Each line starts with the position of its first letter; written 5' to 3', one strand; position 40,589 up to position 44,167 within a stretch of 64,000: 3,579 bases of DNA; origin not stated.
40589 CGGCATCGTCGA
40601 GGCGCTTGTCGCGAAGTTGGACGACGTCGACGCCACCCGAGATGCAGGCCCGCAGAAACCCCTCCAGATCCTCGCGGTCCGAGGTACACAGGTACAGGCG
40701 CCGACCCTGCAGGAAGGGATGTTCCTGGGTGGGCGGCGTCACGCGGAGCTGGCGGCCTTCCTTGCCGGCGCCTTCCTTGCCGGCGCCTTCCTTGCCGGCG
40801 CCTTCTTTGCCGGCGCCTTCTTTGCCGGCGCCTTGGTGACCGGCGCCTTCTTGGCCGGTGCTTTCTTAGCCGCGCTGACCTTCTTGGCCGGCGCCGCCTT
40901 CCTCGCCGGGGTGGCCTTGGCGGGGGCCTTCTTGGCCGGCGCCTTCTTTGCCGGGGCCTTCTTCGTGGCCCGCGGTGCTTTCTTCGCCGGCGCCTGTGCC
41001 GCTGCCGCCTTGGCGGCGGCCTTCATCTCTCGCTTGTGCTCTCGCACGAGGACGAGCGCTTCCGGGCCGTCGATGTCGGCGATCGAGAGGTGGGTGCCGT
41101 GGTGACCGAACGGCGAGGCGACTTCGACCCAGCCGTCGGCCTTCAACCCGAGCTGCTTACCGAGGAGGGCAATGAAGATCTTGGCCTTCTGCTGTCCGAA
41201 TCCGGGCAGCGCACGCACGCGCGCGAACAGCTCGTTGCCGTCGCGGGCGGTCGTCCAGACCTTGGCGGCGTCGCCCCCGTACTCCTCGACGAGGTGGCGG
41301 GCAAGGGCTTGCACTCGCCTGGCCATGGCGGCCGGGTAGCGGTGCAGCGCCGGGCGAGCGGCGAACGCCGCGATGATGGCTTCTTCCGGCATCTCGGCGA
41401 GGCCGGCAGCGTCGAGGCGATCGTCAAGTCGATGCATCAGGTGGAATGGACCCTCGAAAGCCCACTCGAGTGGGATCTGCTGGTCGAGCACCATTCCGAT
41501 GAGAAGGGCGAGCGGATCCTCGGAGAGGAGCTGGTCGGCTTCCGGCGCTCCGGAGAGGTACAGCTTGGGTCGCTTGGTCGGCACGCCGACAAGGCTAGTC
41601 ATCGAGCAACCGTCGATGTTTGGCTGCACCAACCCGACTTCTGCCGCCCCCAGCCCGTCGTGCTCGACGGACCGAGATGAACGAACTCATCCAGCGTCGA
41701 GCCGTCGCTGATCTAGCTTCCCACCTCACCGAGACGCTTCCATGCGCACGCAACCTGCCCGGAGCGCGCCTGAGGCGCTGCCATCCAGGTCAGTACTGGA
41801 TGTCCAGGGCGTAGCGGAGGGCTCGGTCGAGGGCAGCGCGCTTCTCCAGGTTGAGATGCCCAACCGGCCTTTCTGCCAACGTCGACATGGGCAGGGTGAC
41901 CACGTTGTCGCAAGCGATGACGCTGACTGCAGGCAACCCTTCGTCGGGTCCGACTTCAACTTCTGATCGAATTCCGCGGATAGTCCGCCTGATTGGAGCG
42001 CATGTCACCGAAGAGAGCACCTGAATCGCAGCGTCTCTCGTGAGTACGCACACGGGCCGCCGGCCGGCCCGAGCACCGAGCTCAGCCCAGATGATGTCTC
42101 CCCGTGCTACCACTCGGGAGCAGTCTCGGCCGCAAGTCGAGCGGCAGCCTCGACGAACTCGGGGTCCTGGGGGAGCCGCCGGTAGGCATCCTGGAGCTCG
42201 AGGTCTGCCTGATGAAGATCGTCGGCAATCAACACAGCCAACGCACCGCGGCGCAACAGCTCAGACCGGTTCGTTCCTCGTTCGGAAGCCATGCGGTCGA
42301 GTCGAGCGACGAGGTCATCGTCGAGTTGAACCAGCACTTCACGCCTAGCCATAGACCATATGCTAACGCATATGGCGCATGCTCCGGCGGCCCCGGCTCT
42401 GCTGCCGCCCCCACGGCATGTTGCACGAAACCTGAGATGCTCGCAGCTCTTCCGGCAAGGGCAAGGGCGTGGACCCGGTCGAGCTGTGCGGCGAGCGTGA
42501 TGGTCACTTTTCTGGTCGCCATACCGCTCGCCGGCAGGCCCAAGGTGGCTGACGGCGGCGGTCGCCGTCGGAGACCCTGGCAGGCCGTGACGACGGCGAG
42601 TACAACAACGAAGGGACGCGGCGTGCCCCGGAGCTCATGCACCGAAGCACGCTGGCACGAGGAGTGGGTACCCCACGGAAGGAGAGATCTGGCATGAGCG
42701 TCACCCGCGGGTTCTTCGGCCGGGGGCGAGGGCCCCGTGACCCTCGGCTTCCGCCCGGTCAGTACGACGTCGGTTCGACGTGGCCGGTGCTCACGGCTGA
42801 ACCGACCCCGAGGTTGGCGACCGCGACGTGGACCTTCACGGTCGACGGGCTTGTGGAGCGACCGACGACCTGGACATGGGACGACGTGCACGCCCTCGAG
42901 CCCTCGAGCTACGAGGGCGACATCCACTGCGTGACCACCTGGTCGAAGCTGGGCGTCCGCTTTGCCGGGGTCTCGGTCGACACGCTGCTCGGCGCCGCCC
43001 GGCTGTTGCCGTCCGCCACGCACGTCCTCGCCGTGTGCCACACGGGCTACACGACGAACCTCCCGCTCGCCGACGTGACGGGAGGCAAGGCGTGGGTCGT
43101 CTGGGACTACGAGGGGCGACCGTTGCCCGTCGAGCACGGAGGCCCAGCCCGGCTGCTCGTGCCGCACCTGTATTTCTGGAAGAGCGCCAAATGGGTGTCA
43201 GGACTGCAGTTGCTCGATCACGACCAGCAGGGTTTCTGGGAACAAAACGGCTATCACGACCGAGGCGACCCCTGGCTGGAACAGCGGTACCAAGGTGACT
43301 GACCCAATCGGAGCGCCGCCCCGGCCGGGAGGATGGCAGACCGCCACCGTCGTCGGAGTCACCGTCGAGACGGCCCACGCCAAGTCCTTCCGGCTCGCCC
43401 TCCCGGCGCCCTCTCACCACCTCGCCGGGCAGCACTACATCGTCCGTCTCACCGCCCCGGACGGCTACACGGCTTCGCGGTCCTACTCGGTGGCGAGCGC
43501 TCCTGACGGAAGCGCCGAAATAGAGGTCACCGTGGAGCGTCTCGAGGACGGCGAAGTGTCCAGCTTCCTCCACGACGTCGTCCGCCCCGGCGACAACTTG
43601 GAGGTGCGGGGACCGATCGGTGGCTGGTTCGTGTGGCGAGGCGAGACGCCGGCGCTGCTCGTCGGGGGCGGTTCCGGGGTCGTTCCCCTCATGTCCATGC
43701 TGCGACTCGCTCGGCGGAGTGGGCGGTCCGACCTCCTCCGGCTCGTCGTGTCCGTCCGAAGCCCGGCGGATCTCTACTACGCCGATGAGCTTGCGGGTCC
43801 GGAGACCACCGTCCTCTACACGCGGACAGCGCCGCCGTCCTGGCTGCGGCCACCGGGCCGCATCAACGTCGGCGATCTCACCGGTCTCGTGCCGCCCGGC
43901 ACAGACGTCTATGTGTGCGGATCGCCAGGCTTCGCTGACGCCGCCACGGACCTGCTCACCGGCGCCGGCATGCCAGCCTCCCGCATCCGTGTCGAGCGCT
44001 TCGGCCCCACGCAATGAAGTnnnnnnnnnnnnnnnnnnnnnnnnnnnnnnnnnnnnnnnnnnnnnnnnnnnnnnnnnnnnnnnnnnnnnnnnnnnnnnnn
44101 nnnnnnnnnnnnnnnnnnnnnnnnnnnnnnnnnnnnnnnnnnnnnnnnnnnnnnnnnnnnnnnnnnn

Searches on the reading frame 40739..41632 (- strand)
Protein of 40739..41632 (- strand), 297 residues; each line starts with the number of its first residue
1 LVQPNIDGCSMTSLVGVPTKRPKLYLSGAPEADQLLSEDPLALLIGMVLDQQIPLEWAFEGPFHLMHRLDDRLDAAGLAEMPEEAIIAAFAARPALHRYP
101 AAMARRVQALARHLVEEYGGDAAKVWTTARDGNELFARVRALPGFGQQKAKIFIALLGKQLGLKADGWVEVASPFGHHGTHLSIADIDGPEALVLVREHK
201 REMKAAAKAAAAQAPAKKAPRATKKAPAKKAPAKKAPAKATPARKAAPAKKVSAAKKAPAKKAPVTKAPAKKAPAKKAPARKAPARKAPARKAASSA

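Call 27: search_protein_families(library=pfam, proteins=[window:40739-41632:-], max_evalue=0.001)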
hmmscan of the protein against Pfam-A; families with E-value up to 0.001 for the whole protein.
window:40739-41632:- (297 aa): 2 families
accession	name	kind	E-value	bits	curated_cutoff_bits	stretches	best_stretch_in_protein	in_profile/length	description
PF07382.16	HC2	-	2.4e-06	28.2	40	1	199-295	7-101/194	Histone H1-like nucleoprotein HC2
PF02095.21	Extensin_1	-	9.2e-06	26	105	1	214-290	29-106/171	Extensin-like protein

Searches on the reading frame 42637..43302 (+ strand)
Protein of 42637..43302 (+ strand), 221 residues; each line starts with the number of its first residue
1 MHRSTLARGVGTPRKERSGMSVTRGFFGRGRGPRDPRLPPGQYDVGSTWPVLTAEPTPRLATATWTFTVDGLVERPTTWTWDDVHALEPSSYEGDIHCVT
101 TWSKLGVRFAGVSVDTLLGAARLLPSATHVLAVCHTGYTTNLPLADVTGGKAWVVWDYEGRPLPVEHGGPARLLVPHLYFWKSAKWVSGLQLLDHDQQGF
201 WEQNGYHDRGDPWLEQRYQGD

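Call 27: search_protein_families(library=pfam, proteins=[window:42637-43302:+], max_evalue=0.001)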
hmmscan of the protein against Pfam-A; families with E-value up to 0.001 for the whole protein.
window:42637-43302:+ (221 aa): 1 family
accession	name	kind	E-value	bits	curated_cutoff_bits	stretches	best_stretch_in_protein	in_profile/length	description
PF00174.25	Oxidored_molyb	-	1.2e-36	126.3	24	1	56-201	3-169/169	Oxidoreductase molybdopterin binding domain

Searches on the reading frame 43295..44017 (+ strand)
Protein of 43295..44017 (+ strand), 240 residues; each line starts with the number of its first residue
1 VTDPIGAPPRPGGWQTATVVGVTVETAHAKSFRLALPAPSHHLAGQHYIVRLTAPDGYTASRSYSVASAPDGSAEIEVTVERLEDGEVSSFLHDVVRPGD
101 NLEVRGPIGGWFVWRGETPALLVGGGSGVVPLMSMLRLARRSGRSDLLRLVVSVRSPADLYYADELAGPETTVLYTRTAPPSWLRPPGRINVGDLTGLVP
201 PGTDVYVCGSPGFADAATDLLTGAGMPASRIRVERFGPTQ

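Call 27: search_protein_families(library=pfam, proteins=[window:43295-44017:+], max_evalue=0.001)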
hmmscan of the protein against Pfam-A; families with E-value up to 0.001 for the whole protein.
window:43295-44017:+ (240 aa): 2 families
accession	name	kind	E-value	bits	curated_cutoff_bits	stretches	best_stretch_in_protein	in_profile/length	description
PF00970.30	FAD_binding_6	-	2.4e-14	53.9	21.1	1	18-111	3-97/99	Oxidoreductase FAD-binding domain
PF00175.26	NAD_binding_1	-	2.1e-08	35.2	22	1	122-217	1-107/109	Oxidoreductase NAD-binding domain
